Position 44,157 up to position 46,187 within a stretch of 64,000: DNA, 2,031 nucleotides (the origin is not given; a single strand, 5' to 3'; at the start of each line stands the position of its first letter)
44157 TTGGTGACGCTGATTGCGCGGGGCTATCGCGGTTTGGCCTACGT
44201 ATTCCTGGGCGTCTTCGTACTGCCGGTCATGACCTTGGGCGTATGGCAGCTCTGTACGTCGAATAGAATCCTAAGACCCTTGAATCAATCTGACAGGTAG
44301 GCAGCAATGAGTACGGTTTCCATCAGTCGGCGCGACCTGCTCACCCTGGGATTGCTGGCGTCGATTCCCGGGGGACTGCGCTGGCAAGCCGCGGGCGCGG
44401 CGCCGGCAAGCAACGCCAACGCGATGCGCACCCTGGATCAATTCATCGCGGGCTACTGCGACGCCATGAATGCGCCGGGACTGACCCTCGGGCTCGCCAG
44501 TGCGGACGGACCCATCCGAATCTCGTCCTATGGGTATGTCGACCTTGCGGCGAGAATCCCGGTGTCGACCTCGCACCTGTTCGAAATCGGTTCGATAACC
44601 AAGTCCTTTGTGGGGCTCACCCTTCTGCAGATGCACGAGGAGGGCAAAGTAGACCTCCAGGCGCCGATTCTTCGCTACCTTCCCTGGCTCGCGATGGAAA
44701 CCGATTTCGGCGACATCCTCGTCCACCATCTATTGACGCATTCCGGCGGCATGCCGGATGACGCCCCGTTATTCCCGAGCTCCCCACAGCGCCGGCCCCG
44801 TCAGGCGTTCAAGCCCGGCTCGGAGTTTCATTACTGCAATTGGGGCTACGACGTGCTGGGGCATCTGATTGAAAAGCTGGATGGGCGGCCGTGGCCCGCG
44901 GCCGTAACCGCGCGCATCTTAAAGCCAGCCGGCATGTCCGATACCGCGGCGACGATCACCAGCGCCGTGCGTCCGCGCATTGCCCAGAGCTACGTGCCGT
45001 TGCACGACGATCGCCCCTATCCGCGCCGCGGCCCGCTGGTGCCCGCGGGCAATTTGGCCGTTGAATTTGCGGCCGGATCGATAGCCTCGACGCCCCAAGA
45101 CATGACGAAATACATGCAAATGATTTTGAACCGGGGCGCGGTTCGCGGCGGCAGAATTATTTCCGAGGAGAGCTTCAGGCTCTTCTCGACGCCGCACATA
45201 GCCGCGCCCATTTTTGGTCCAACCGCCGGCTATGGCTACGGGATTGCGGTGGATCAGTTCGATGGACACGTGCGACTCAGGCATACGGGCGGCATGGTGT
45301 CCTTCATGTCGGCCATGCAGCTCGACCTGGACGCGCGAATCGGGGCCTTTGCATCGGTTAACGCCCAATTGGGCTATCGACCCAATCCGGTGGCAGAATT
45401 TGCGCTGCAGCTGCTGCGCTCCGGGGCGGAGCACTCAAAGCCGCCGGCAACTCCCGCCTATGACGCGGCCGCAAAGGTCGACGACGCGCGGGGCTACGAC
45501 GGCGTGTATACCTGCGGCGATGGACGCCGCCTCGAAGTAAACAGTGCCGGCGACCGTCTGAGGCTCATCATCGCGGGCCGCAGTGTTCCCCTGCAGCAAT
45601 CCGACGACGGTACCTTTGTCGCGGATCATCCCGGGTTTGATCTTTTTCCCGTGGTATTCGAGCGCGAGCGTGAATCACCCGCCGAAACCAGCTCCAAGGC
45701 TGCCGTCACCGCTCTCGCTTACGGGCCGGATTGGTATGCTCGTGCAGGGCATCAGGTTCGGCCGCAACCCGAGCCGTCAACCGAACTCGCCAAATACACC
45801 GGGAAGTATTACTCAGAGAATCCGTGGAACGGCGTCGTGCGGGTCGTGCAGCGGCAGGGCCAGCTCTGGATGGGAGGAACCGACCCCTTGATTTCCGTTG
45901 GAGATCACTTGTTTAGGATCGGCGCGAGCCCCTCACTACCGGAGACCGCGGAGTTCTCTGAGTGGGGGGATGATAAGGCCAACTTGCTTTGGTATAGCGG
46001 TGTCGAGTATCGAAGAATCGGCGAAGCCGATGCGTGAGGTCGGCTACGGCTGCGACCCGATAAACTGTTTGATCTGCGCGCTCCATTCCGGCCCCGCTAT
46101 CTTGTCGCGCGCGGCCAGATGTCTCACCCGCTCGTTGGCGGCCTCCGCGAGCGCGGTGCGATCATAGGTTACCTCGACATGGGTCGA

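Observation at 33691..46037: Eight-gene operon combining DgcN/DgcA with three DD-peptidase-fold hydrolases, a POT permease, a YkvI-like permease and a TonB-dependent receptor: a putative D-Glu peptide / peptidoglycan-fragment salvage pathway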

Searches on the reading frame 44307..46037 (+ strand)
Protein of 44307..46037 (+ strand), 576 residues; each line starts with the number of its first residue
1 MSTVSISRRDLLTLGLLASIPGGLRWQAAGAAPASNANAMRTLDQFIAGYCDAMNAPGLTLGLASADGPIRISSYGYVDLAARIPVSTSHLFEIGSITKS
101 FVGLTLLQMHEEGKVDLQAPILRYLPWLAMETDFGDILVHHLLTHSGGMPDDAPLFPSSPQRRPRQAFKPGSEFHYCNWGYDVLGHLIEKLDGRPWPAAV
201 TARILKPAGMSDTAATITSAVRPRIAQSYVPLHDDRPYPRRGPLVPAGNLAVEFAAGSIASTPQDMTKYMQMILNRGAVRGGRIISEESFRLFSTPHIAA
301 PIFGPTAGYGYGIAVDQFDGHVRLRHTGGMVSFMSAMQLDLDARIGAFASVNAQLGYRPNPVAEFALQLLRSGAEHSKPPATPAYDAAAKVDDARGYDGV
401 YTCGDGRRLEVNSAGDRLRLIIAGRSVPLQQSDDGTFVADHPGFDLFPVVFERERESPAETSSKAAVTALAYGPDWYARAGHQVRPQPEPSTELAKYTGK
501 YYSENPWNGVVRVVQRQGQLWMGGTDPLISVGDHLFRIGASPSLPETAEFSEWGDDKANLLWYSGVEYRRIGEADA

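Call 5: search_protein_families(library=pfam, proteins=[window:44307-46037:+], max_evalue=0.001)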
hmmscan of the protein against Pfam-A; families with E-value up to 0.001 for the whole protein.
window:44307-46037:+ (576 aa): 2 families
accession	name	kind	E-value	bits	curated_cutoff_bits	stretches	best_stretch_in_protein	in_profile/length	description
PF00144.29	Beta-lactamase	-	2.7e-53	181.7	27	1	44-359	2-316/329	Beta-lactamase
PF11954.13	DUF3471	-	1.6e-07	32.1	29.3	0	486-522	4-38/103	Domain of unknown function (DUF3471)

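Call 6: search_protein_families(library=ncbifam, proteins=[window:44307-46037:+], max_evalue=0.001)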
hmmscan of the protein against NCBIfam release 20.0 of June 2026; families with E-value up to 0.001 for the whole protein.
window:44307-46037:+ (576 aa): 43 families (the best 25 are shown)
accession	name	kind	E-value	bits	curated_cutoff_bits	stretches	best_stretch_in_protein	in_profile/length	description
NF007943.0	PRK10662.1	equivalog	7.4e-24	84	266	1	37-354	31-357/380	D-alanyl-D-alanine-carboxypeptidase/endopeptidase AmpH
NF052559.1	MthAcHydAcmB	equivalog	4.1e-20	71.9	550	2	168-293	167-289/391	methyl acetate hydrolase AcmB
NF033085.1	bla_class_C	equivalog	6.6e-20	71.2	415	1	41-277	6-238/356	class C beta-lactamase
NF033700.1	blaCMA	exception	2.5e-17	63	887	1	47-275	30-253/375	CMA family class C beta-lactamase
NF033698.1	blaCSA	exception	5.7e-16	58.4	884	1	49-278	32-256/375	CSA family class C beta-lactamase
NF009622.0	PRK13128.1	equivalog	8.7e-16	57.5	443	2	166-346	143-307/518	D-aminopeptidase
NF012102.1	blaDHA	exception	2.8e-15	56.3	800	1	26-274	16-257/379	DHA family class C beta-lactamase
NF000423.2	blaSRT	exception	1.3e-14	54.2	860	1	29-274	14-254/378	SRT/SST family class C beta-lactamase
NF000385.4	blaACT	exception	3.5e-14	52.6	810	1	29-227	18-221/380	ACT family cephalosporin-hydrolyzing class C beta-lactamase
NF045671.1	blaPNC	exception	4.5e-14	52.1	750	1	36-224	42-235/401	PNC family class C beta-lactamase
NF012173.1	CMY2-MIR-ACT-EC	exception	4.9e-14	51.9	680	1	31-273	20-257/380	CMY2/MIR/ACT/EC family class C beta-lactamase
NF050810.1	blaCHC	exception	5.2e-14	51.9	780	1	26-247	18-233/387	CHC family extended-spectrum class C beta-lactamase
NF041663.1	ampC_Sliq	exception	9.1e-14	51.1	860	1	29-272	14-252/378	cephalosporin-hydrolyzing class C beta-lactamase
NF041662.1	ampC_Kaer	exception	4.1e-13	48.8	825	1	31-279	20-263/381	AmpC-Kaer family extended-spectrum class C beta-lactamase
NF041666.1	ampC_Ecan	exception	5.3e-13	48.6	860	1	38-219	27-213/381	CMY2-MIR-ACT-EC family cephalosporin-hydrolyzing class C beta-lactamase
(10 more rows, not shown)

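Call 29: search_solved_structures(query=window:44307-46037:+, max_evalue=0.00001)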
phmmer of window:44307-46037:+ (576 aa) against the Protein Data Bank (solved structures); distinct sequences matched with E-value up to 0.00001: 113 (the best 60 are shown).
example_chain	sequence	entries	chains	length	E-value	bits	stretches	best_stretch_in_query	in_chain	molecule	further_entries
2qmi_A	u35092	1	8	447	3.1e-32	115.1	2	167-380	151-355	Pbp related beta-lactamase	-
7spn_A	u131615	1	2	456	5.1e-22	81.3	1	38-330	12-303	IS11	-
3wwx_A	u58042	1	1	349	5.8e-20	74.5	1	92-352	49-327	S12 family peptidase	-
3wrz_A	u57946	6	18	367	9.3e-19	70.5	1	34-220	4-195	Beta-lactamase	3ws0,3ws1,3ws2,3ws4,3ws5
3tg9_A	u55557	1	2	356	9.6e-19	70.5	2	132-329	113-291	Penicillin-binding protein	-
3wrt_A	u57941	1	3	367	9.6e-19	70.5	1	34-220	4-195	Beta-lactamase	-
4y7p_A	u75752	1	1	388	2.6e-18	69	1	57-337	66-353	Alkaline D-peptidase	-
3o3v_A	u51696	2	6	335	8.4e-18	67.4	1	67-353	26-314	beta-lactamase | ClbP peptidase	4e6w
4e6x_A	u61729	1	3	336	8.4e-18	67.4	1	67-353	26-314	ClbP peptidase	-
2dns_A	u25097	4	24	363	1.5e-17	66.5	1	53-340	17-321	D-amino acid amidase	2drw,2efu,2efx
9s7k_A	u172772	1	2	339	1.9e-17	66.2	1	57-335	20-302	D-alanyl-D-alanine carboxypeptidase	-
7mdc_A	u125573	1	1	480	2.3e-17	66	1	57-353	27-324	Beta-lactamase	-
7ul6_A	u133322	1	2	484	2.3e-17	65.9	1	57-353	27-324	Beta-lactamase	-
7mde_A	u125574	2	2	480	5.9e-17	64.6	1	57-353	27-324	Beta-lactamase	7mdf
1sde_A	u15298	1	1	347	2.9e-16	62.3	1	54-151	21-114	D-alanyl-D-alanine carboxypeptidase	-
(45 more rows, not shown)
